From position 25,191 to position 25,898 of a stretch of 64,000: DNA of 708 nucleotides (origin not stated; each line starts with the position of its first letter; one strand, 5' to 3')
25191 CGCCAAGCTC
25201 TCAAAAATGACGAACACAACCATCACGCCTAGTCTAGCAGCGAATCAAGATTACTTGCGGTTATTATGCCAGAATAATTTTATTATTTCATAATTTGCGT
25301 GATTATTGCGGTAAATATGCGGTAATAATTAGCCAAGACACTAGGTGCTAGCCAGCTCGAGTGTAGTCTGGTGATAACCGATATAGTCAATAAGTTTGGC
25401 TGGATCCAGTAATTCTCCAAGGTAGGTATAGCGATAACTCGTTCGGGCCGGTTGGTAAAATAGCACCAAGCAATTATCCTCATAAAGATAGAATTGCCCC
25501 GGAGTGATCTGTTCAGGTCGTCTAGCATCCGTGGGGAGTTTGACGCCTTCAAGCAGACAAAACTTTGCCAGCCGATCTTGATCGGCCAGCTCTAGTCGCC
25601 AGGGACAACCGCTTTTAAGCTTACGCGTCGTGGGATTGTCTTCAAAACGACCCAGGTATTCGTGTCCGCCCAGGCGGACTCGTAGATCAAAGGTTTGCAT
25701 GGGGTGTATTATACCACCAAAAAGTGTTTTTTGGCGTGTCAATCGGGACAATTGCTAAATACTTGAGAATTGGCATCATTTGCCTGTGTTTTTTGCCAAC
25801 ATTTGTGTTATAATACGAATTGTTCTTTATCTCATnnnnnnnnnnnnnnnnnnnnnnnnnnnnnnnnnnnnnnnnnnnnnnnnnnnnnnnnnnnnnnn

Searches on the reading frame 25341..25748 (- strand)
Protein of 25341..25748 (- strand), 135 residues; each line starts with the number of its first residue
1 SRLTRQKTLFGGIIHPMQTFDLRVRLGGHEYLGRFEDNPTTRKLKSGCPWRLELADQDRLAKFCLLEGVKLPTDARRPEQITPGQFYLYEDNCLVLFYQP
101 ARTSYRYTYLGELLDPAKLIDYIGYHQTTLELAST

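Call 38: search_protein_families(library=pfam, proteins=[window:25341-25748:-], max_evalue=0.001)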
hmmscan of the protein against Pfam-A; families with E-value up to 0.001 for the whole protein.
window:25341-25748:- (135 aa): 1 family
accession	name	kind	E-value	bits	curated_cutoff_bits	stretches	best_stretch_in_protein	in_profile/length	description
PF18050.6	Cyclophil_like2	-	1.6e-15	57.6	22.7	1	25-125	2-105/115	Cyclophilin-like family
